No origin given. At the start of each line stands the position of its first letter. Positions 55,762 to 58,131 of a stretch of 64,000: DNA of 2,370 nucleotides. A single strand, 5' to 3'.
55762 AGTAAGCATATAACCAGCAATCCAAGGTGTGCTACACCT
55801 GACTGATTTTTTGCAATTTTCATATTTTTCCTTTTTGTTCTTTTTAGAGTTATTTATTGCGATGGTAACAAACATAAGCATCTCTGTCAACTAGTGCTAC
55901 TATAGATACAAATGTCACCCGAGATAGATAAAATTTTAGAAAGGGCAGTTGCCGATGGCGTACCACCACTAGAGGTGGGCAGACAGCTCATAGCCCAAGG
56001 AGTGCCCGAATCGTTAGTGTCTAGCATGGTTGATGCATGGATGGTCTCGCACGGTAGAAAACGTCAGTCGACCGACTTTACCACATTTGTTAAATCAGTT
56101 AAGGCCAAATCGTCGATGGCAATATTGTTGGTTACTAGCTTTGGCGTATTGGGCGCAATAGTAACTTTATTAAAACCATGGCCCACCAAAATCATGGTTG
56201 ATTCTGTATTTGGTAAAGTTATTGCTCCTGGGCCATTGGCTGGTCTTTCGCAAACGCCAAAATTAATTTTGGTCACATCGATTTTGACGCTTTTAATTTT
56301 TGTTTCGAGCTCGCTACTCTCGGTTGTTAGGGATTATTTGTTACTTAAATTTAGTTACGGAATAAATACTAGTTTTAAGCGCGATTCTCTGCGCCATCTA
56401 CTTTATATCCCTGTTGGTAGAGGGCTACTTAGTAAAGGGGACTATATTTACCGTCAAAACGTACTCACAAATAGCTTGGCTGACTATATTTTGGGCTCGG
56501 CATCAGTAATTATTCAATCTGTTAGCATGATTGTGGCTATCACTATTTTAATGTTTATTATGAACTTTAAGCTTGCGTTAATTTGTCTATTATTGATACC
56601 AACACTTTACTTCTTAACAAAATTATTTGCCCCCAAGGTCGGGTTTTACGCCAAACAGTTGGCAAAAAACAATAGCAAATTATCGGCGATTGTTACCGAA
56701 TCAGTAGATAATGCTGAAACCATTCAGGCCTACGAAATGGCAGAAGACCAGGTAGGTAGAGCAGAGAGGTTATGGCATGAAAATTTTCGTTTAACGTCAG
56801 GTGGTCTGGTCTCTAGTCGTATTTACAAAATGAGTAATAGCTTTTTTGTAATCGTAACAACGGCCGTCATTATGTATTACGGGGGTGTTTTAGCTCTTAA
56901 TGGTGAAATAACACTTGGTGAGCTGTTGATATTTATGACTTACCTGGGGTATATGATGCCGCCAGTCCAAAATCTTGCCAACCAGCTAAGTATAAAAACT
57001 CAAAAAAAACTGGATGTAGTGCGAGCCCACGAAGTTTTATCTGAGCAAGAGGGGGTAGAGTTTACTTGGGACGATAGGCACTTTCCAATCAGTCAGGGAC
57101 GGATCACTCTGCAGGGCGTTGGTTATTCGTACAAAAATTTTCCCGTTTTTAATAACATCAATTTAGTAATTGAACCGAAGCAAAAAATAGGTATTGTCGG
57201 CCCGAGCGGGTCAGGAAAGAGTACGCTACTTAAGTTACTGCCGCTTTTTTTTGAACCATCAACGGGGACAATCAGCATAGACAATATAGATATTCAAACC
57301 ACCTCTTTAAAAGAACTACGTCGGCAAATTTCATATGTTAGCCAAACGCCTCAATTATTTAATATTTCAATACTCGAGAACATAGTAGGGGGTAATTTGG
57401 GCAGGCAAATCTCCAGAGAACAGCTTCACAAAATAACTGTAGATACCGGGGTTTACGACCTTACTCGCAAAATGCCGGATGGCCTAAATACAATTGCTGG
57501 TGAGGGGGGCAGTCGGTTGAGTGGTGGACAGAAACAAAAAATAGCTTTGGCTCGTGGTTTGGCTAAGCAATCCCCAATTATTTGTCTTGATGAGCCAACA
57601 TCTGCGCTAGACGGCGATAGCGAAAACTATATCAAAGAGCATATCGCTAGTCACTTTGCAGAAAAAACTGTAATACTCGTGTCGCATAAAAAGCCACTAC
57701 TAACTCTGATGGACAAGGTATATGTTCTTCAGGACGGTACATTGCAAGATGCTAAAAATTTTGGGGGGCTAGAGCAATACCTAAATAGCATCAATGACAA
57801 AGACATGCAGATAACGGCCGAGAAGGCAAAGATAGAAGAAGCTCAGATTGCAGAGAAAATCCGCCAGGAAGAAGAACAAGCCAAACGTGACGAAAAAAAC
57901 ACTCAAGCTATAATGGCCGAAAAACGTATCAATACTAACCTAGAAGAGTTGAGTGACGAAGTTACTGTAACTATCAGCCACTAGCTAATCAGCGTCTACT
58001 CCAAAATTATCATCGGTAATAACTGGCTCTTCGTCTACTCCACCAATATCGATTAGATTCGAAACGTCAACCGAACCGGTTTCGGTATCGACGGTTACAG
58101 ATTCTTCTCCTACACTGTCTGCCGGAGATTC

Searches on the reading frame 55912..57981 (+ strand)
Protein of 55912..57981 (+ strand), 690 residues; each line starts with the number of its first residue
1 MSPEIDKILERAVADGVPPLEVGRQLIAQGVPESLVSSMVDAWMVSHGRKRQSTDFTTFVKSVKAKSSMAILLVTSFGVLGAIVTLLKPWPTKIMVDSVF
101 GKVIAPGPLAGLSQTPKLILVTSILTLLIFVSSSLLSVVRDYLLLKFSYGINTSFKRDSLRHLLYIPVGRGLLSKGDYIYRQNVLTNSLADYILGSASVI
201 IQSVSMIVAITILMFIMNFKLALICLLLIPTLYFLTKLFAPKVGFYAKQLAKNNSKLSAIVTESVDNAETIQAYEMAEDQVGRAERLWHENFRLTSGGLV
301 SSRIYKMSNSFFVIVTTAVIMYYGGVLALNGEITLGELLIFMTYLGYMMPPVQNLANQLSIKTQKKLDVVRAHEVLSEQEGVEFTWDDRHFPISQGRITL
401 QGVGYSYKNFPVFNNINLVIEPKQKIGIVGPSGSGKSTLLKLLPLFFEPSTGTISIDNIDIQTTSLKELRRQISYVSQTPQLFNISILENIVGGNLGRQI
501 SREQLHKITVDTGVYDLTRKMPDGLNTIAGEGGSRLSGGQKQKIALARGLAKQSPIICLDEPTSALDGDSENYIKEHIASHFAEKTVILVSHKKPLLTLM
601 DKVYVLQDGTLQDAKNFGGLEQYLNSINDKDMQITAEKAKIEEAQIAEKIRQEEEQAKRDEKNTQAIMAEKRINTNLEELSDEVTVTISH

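Call 58: search_protein_families(library=ncbifam, proteins=[window:55912-57981:+], max_evalue=1e-10)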
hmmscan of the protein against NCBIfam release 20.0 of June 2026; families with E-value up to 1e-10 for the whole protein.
window:55912-57981:+ (690 aa): 163 families (the best 25 are shown)
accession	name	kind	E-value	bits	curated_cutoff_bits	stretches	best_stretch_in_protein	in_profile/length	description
TIGR02203.1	MsbA_lipidA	equivalog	3.2e-86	290.1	602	1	92-611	37-546/572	lipid A export permease/ATP-binding protein MsbA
TIGR03375.1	type_I_sec_LssB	subfamily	5e-77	259.7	693.1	1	126-611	195-679/696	type I secretion system permease/ATPase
TIGR02204.1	MsbA_rel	hypoth_equivalog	3.3e-75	253.9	780.4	1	59-614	12-555/576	ABC transporter, permease/ATP-binding protein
TIGR00958.1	3a01208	subfamily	9.2e-73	245.7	874.6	1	82-620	166-700/711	antigen peptide transporter 2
TIGR01846.1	type_I_sec_HlyB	subfamily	3.1e-71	240.6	725.55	1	48-614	120-672/694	type I secretion system permease/ATPase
TIGR01193.1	bacteriocin_ABC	subfamily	2.7e-68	231.1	523.85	1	119-612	195-687/708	peptide cleavage/export ABC transporter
TIGR03796.1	NHLM_micro_ABC1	equivalog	6.3e-67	226.3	853.3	1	51-612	136-690/710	NHLP family bacteriocin export ABC transporter peptidase/permease/ATPase subunit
NF045513.1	HepA_fam_ABC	equivalog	1.2e-66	225.4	725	1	193-613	168-588/610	heterocyst formation ABC transporter subunit HepA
TIGR02857.1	CydD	equivalog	1e-65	222.7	435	1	111-606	41-529/529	thiol reductant ABC exporter subunit CydD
TIGR03797.1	NHLM_micro_ABC2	equivalog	3.3e-63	214.3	709.4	1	41-619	108-670/686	NHLP bacteriocin export ABC transporter permease/ATPase subunit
NF010178.0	PRK13657.1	equivalog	1.3e-62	212.1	733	1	202-623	136-559/588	glucan ABC transporter ATP-binding protein/ permease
NF008364.0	PRK11160.1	equivalog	7.6e-61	206.4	630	1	198-616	139-557/575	heme ABC transporter ATP-binding protein/permease CydC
NF008381.0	PRK11176.1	equivalog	1.1e-60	205.6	867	1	118-614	62-559/582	lipid A ABC transporter ATP-binding protein/permease MsbA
TIGR01842.1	type_I_sec_PrtD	subfamily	1.2e-57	195.7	510.15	1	117-613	43-533/544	type I secretion system permease/ATPase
NF052233.1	CphA_assoc_ABC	equivalog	3.1e-57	194.5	880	1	122-616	230-725/766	cyanophycin metabolism-associated ABC transporter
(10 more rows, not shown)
